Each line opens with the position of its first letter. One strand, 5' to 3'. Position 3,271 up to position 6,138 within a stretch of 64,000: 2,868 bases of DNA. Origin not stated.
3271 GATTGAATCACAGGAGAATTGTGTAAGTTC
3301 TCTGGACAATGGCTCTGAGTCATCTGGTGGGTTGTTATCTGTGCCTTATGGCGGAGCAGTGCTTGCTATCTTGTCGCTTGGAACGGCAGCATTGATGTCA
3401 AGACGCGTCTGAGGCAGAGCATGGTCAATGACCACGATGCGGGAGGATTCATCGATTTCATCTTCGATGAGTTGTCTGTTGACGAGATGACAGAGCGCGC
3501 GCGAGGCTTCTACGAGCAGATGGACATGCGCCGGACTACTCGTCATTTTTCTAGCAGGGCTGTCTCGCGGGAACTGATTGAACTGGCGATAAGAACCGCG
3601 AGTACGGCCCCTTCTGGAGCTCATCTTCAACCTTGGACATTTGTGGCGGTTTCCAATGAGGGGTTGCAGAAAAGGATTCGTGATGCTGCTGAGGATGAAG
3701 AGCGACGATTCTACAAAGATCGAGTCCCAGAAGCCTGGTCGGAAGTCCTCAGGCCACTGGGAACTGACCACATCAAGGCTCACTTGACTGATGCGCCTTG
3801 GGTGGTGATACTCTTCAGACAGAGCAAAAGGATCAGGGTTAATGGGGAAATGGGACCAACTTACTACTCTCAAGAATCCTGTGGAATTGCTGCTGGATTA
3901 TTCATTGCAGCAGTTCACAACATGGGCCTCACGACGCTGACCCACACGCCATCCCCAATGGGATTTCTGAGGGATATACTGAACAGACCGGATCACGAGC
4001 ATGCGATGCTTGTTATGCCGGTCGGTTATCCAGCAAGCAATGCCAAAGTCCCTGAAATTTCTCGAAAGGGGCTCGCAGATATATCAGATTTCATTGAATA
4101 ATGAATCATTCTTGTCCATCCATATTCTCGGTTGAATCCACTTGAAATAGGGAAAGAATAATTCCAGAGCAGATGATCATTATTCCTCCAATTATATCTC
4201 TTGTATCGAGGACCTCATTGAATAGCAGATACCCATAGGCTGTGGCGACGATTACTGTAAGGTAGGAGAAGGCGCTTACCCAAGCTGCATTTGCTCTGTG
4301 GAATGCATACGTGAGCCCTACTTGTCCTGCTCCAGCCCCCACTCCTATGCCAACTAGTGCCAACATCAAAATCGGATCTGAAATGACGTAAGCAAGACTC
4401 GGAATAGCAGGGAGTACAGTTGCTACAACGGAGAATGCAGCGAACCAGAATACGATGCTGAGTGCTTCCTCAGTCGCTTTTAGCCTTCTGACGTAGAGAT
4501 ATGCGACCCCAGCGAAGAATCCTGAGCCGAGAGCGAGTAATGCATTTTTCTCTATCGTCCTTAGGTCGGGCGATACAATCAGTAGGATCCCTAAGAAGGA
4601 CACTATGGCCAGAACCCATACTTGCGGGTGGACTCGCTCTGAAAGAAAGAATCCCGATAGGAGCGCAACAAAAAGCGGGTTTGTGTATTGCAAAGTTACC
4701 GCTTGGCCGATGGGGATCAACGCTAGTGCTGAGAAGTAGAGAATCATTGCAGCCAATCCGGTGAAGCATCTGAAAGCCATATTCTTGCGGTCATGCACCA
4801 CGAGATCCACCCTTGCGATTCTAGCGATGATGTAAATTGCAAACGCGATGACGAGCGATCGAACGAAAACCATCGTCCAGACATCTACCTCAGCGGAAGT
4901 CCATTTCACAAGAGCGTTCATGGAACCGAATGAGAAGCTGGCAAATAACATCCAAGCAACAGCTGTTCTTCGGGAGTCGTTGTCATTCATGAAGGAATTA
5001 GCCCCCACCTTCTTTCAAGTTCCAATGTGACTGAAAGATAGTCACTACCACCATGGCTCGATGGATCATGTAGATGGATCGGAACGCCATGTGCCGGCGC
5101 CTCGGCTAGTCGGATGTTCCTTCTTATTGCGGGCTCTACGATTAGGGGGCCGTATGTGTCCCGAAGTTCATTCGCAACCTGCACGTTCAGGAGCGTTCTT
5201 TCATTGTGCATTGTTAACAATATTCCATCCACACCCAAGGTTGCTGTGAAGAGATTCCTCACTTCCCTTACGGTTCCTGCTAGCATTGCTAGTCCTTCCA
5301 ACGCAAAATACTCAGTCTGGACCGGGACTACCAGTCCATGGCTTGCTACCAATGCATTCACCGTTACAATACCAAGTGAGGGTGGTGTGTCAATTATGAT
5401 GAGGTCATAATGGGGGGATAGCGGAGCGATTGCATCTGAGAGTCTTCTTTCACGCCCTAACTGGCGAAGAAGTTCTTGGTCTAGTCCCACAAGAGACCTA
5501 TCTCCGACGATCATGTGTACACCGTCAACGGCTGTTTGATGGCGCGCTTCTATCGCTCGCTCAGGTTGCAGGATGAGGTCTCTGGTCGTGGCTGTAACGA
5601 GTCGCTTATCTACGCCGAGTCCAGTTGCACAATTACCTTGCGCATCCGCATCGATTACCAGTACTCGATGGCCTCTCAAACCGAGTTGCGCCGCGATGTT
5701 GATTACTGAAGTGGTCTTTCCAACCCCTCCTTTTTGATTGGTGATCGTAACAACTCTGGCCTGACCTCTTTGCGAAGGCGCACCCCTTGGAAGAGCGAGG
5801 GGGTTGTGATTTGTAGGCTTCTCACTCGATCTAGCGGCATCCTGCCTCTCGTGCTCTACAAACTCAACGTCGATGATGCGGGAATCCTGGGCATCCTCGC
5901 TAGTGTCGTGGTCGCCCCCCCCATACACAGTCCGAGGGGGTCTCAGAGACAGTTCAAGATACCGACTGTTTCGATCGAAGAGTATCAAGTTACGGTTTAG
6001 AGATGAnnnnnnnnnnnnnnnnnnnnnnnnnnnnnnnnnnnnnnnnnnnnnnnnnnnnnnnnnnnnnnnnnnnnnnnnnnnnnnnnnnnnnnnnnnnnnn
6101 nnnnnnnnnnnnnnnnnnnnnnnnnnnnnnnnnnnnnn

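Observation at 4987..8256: SAP/HeH-domain single-pass membrane protein encoded directly upstream of an orphan ParA ATPase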

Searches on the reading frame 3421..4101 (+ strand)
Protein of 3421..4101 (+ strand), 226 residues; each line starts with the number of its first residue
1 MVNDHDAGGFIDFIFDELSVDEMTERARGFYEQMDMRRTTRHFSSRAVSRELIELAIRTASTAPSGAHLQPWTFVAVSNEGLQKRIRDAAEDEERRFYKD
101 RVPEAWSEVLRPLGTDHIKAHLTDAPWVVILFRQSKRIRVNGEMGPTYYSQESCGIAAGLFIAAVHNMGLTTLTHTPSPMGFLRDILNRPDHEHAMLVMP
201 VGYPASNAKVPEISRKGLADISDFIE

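Call 3: search_protein_families(library=pfam, proteins=[window:3421-4101:+], max_evalue=0.1)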
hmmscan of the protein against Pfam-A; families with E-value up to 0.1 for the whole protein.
window:3421-4101:+ (226 aa): 2 families
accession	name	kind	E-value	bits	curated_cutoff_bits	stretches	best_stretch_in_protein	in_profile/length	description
PF00881.29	Nitroreductase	-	1e-21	78.3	23.5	1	36-203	3-167/167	Nitroreductase family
PF14512.11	TM1586_NiRdase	-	0.0019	18.3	27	0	54-79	161-186/215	Putative TM nitroreductase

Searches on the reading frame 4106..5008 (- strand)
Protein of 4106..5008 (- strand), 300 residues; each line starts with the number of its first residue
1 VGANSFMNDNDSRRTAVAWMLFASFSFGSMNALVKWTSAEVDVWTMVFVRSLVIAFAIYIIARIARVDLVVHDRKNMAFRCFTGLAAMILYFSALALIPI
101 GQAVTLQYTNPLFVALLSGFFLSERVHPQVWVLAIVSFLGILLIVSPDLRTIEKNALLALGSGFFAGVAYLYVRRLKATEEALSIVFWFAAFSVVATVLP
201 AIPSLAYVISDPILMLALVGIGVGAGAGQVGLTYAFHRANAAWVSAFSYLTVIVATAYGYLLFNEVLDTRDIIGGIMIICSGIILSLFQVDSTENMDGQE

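Call 3: search_protein_families(library=pfam, proteins=[window:4106-5008:-], max_evalue=0.1)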
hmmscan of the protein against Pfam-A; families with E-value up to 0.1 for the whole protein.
window:4106-5008:- (300 aa): 2 families
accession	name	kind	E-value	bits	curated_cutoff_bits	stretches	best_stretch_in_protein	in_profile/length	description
PF00892.27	EamA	-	4.1e-29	102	28.2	2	16-145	3-134/135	EamA-like transporter family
PF14960.11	ATP_synth_reg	-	0.098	12.6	25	0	74-93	26-45/50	ATP synthase regulation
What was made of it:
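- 4106..4990 (-): EamA-family permease whose ATG overlaps the ParA stop (ATGA). Pfam EamA E=4e-29 (call 3).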

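Call 4: search_protein_families(library=ncbifam, proteins=[window:4106-5008:-], max_evalue=0.1)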
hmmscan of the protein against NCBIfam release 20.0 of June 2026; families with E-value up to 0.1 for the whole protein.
window:4106-5008:- (300 aa): 5 families
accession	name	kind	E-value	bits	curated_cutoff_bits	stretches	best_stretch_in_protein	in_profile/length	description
TIGR00950.1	2A78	equivalog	8.2e-14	51.6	230.2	1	37-281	12-262/264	carboxylate/amino acid/amine transporter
NF050091.1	ArAmAcExpYddG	equivalog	2.1e-05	24.2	300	1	29-269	18-266/285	aromatic amino acid exporter YddG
TIGR03340.1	phn_DUF6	hypoth_equivalog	2.2e-05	24.3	288.15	1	16-284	2-279/281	phosphonate utilization associated putative membrane protein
NF007823.0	PRK10532.1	equivalog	6.7e-05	22.1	354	1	20-283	17-277/295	threonine/homoserine exporter RhtA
NF051482.1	EbrB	exception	0.041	14.6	160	1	220-285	35-101/105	SMR family multidrug efflux transporter EbrB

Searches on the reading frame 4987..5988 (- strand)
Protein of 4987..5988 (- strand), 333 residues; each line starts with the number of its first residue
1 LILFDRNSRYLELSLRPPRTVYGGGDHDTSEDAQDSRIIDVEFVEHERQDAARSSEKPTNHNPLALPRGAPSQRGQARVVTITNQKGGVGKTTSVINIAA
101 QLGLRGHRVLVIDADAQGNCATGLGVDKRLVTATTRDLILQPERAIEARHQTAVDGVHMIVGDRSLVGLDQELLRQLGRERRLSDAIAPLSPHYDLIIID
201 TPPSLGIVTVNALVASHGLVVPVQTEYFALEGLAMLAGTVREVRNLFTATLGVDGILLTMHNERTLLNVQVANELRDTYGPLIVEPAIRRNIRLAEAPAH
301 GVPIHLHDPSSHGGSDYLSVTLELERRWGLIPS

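Call 3: search_protein_families(library=pfam, proteins=[window:4987-5988:-], max_evalue=0.1)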
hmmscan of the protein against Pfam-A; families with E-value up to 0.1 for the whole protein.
window:4987-5988:- (333 aa): 11 families
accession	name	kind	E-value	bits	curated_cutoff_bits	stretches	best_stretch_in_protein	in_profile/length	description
PF13614.12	AAA_31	-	3.9e-49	167.4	27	1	78-249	2-173/177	AAA domain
PF01656.29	CbiA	-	2e-20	73.5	25.4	1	80-304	1-125/125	CobQ/CobB/MinD/ParA nucleotide binding domain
PF09140.17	MipZ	-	2.5e-10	40.5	20.7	1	79-244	2-150/262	ATPase MipZ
PF10609.15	ParA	-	1.1e-07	32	27.1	1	78-206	4-124/246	NUBPL iron-transfer P-loop NTPase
PF02374.21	ArsA_ATPase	-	1.7e-05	24.7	24.3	1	85-203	8-134/305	Anion-transporting ATPase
PF06564.18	CBP_BcsQ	-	0.00039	20.4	21.3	1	79-221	3-143/234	Cellulose biosynthesis protein BcsQ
PF07015.17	VirC1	-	0.00048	20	24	1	79-116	3-40/231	VirC1 protein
PF00142.24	Fer4_NifH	-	0.00081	19.4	25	1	85-120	7-42/271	4Fe-4S iron sulfur cluster binding proteins, NifH/frxC family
PF03308.22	MeaB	-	0.0013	18.3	23.1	1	70-123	26-78/273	Methylmalonyl Co-A mutase-associated GTPase MeaB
PF02606.20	LpxK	-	0.024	14.2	27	1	72-112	30-71/328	Tetraacyldisaccharide-1-P 4'-kinase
PF00448.28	SRP54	-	0.088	12.9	22.7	0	88-117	11-40/196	SRP54-type protein, GTPase domain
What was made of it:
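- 4987..5928 (-): Soj-type ParA ATPase (313 aa from GTG 5928; the longest ORF extends to 5988). AAA_31 E=3.9e-49 (call 3).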

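Call 4: search_protein_families(library=ncbifam, proteins=[window:4987-5988:-], max_evalue=0.1)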
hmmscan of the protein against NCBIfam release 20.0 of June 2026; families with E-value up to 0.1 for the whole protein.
window:4987-5988:- (333 aa): 37 families (the best 25 are shown)
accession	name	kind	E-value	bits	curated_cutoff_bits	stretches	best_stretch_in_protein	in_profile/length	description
NF041546.1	ParA_partition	equivalog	2.3e-25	89.3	180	2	79-122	1-44/203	ParA family partition ATPase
TIGR03453.1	partition_RepA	equivalog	5e-25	88.1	348.45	1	32-245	65-290/387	plasmid partitioning protein RepA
NF041283.1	PrgP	equivalog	2.6e-19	69.6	400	1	77-303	2-237/297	ParA superfamily DNA segregation protein PrgP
TIGR01969.1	minD_arch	subfamily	2.9e-18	66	201.75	1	78-324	1-230/251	cell division ATPase MinD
NF010443.0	PRK13869.1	subfamily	1.7e-16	60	446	1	76-233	120-291/405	plasmid-partitioning protein RepA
NF010259.0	PRK13705.1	equivalog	1.6e-13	50.4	725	1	76-289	105-333/388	plasmid-partitioning protein SopA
TIGR03371.1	cellulose_yhjQ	equivalog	1.4e-12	47.7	157.85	1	78-320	2-237/246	cellulose biosynthesis protein BcsQ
TIGR01968.1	minD_bact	equivalog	6.8e-12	45.3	212.9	1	77-269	1-186/261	septum site-determining protein MinD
TIGR01007.1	eps_fam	subfamily_domain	7.7e-11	41.9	108.05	1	76-216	16-149/204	polysaccharide biosynthesis tyrosine autokinase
NF008568.0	PRK11519.1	equivalog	7.1e-09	34.4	1068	1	76-217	525-658/720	tyrosine-protein kinase Wzc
NF047398.1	AAA_KGGVGR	domain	1.2e-08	35.5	90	1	78-115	3-40/190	KGGVGR-motif variant AAA ATPase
NF008079.0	PRK10818.1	equivalog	9.5e-07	28.4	508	1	77-132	2-58/270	septum site-determining protein MinD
NF009701.0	PRK13230.1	subfamily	1.3e-06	27.7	350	1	85-132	8-55/291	nitrogenase reductase-like protein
TIGR00345.1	GET3_arsA_TRC40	subfamily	2.6e-06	27.2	135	1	86-203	5-135/299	TRC40/GET3/ArsA family transport-energizing ATPase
NF008669.0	PRK11670.1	equivalog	3.1e-06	26.3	348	1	70-132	100-163/369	iron-sulfur cluster carrier protein ApbC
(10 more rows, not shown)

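Call 19: find_homologous_proteins(query=window:4987-5988:-)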
Query window:4987-5988:- (333 aa): 7986 proteins with E <= 0.001 among 8000 candidates; the best 120 are listed.
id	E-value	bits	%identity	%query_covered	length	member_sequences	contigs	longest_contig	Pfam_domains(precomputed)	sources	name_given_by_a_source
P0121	1.8e-184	631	92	94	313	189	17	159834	PF10609.16,PF01656.30,PF13614.13,PF09140.18,PF02374.22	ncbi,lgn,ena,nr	ncbi:MAG TPA: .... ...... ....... [Candidatus Thalassarchaeaceae archaeon]|nr:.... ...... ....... [C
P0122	2.9e-178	610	89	94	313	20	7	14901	PF10609.16,PF01656.30,PF13614.13,PF09140.18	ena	-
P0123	3.4e-156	538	77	97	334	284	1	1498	PF10609.16,PF01656.30,PF13614.13,PF09140.18,PF06564.19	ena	-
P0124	6.4e-153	527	79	91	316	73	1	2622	PF10609.16,PF01656.30,PF13614.13,PF09140.18,PF06564.19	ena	-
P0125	3.2e-150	518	78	91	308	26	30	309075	PF10609.16,PF01656.30,PF13614.13,PF09140.18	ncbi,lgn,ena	-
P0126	4.9e-133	462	64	88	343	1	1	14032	PF10609.16,PF01656.30,PF13614.13,PF09140.18,PF06564.19,PF02374.22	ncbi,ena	-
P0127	4.3e-129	449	69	89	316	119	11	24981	PF10609.16,PF01656.30,PF13614.13,PF09140.18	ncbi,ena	-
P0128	5.3e-129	449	66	95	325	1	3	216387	PF10609.16,PF01656.30,PF13614.13,PF09140.18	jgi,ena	-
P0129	8.1e-129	448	66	94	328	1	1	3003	PF10609.16,PF01656.30,PF13614.13,PF09140.18,PF06564.19,PF02374.22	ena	-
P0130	1.3e-128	447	67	92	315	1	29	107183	PF10609.16,PF01656.30,PF13614.13,PF09140.18,PF02374.22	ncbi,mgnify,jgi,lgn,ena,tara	mgnify:CR=1 FL=1|tara:strand:- start:548 stop:1495 length:948 start_codon:yes stop_codon:yes gene_ty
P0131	1.6e-128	447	65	92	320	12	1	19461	PF10609.16,PF01656.30,PF13614.13,PF09140.18,PF02374.22,PF03308.23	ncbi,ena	-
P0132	2.3e-128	446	67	92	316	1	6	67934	PF10609.16,PF01656.30,PF13614.13,PF09140.18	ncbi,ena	-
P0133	2.7e-128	446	67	92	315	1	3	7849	PF10609.16,PF01656.30,PF13614.13,PF09140.18,PF02374.22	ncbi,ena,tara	tara:strand:+ start:5850 stop:6797 length:948 start_codon:yes stop_codon:yes gene_type:complete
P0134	2.9e-128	446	65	95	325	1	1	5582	PF10609.16,PF01656.30,PF13614.13,PF09140.18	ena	-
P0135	2.9e-128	446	65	95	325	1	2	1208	PF10609.16,PF01656.30,PF13614.13,PF09140.18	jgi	-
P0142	5.2e-128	445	65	95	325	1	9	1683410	PF10609.16,PF01656.30,PF13614.13,PF09140.18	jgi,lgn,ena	jgi:chromosome partitioning protein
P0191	2.2e-125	437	68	88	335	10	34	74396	PF10609.16,PF01656.30,PF13614.13,PF07015.18,PF09140.18,PF06564.19,PF02374.22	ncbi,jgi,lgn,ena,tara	jgi:chromosome partitioning protein|tara:strand:- start:1414 stop:2421 length:1008 start_codon:yes s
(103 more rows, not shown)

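Call 20: search_solved_structures(query=window:4987-5988:-, max_evalue=1e-10, show_alignments=1)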
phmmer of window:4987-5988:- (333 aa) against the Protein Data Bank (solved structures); distinct sequences matched with E-value up to 1e-10: 13.
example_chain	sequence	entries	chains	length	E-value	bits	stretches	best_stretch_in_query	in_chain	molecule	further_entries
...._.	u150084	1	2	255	1.3e-56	195.9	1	75-327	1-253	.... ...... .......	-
1wcv_1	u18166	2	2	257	2.5e-48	168.6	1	74-323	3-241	SEGREGATION PROTEIN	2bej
2bek_A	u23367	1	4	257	3.5e-47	164.8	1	74-323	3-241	SEGREGATION PROTEIN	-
4pfs_A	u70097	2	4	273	3.3e-38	135.4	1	76-328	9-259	Cobyrinic Acid a,c-diamide synthase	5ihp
5if9_A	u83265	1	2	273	4.8e-38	134.8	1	77-328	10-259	Cobyrinic Acid a,c-diamide synthase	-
6iub_A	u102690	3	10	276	1e-34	123.9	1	77-319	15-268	SpoOJ regulator (Soj)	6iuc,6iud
8jmj_A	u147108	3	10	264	1.6e-33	120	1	78-319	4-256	SpoOJ regulator (Soj)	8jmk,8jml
1ion_A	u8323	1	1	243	9.4e-15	58.3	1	77-329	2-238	PROBABLE CELL DIVISION INHIBITOR MIND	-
1g3q_A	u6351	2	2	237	1.3e-14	57.8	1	77-326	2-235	CELL DIVISION INHIBITOR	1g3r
3k9g_A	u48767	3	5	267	3.2e-13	53.3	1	75-248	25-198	PF-32 protein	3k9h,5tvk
7dut_A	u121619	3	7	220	5.8e-13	52.4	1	79-243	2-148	SOJ protein (Soj)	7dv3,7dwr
6non_A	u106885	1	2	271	4.7e-11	46.2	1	64-251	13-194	Cobyrinic acid ac-diamide synthase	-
6noo_A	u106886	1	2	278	5.1e-11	46.1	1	64-251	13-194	Maintenance of carboxysome positioning A protein, MCDA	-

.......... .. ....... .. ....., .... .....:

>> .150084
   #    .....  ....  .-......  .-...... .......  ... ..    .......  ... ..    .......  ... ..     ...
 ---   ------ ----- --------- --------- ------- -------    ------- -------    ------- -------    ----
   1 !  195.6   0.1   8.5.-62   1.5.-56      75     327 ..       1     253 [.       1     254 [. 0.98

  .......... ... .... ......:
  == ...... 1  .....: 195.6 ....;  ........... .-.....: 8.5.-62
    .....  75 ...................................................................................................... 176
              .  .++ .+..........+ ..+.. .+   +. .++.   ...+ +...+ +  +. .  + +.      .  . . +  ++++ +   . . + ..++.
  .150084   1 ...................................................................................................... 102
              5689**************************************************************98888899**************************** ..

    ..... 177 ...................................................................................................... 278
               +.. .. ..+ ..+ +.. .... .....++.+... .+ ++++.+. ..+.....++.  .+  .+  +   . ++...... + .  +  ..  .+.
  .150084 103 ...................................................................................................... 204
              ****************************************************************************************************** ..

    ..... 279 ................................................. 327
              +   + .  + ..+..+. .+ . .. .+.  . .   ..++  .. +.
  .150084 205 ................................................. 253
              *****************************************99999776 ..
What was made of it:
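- On ParA/Soj chromosomal partition ATPase: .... 1.3e-56, 1WCV 2.5e-48 (call 20).
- On Archaeal SegAB: The ATPase is Soj-like: E=1e-56 against 6e-13 to 7DUT (call 20).
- Closest known: Bacterial chromosomal ParABS. Same: ParA here is a close relative of M. xanthus ParA and T. thermophilus Soj (call 20).
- Closest known: Archaeal SegAB. Different: This ParA is far closer to bacterial Soj (E=1e-56) than to the 220-aa archaeal 'SOJ' structure 7DUT/7DV3 (E=6e-13, call 20).
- ParA: Soj-type with intact Walker motifs (calls 3, 20).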

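Call 21: find_encoding_contigs(protein=P0142, flank=7000, max_places=1)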
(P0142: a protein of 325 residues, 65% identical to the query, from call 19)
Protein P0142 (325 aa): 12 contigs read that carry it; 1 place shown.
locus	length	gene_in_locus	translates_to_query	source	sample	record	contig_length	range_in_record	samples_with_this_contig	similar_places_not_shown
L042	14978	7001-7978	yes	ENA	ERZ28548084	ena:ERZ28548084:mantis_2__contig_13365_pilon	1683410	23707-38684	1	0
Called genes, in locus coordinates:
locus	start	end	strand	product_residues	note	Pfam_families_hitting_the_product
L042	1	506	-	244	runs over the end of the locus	PF01189:Methyltr_RsmB-F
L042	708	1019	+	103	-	-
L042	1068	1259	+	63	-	-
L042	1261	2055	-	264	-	-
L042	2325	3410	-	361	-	PF02899:Phage_int_SAM_1 (faint), PF00589:Phage_integrase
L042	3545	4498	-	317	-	PF18030:Rimk_N, PF14397:ATPgrasp_ST (faint), PF02655:ATP-grasp_3, PF08443:RimK, PF02955:GSH-S_ATP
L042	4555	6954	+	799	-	PF02037:SAP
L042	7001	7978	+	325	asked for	PF09140:MipZ, PF10609:ParA, PF13614:AAA_31, PF01656:CbiA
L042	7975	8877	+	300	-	PF00892:EamA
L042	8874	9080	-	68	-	-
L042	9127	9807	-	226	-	PF00881:Nitroreductase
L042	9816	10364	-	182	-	-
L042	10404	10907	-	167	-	PF01472:PUA, PF26292:PUA_elF2D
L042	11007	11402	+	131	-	PF01201:Ribosomal_S8e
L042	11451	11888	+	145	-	PF01922:SRP19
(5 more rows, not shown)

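Call 22: find_encoding_contigs(protein=P0191, flank=7000, max_places=1)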
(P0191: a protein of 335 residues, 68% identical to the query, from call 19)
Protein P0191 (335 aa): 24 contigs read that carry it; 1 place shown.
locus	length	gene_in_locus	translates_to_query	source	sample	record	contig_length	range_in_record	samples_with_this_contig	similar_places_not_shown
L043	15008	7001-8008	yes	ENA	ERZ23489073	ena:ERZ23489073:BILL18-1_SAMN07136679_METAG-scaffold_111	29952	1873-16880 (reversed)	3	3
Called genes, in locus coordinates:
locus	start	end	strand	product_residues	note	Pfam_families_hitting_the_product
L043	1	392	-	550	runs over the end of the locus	PF01189:Methyltr_RsmB-F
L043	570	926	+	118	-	-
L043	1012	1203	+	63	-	-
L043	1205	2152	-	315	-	-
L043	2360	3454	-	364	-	PF00589:Phage_integrase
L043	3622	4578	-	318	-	PF18030:Rimk_N, PF14397:ATPgrasp_ST (faint), PF02655:ATP-grasp_3, PF08443:RimK, PF02955:GSH-S_ATP, PF07478:Dala_Dala_lig_C (faint)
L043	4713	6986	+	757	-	PF02037:SAP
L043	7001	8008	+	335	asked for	PF02374:ArsA_ATPase (faint), PF06564:CBP_BcsQ (weak), PF07015:VirC1 (faint), PF09140:MipZ (weak), PF10609:ParA, PF13614:AAA_31, PF01656:CbiA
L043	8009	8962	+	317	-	PF00892:EamA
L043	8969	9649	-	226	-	PF00881:Nitroreductase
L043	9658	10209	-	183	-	-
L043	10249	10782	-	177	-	PF01472:PUA, PF26292:PUA_elF2D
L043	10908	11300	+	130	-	PF01201:Ribosomal_S8e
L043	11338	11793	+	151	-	PF01922:SRP19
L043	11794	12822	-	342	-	PF01063:Aminotran_4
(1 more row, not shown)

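Call 23: find_encoding_contigs(protein=P0126, flank=7000, max_places=1)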
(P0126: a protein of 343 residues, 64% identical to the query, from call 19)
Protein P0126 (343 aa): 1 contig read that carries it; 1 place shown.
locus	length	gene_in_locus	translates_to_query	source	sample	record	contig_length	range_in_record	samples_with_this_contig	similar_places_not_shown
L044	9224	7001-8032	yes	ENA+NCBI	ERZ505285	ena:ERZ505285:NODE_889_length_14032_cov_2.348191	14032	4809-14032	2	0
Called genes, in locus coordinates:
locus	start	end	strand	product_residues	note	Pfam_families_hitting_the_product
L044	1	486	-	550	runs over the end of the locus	PF01189:Methyltr_RsmB-F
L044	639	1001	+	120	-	-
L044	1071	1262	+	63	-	-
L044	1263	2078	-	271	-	-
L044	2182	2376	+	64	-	-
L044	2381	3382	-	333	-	PF00589:Phage_integrase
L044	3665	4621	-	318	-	PF18030:Rimk_N, PF14397:ATPgrasp_ST (faint), PF02655:ATP-grasp_3, PF08443:RimK, PF02955:GSH-S_ATP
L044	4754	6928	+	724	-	PF02037:SAP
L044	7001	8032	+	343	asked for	PF02374:ArsA_ATPase (faint), PF06564:CBP_BcsQ (faint), PF09140:MipZ (weak), PF10609:ParA, PF13614:AAA_31, PF01656:CbiA, PF13614:AAA_31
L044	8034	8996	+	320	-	PF00892:EamA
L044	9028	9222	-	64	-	?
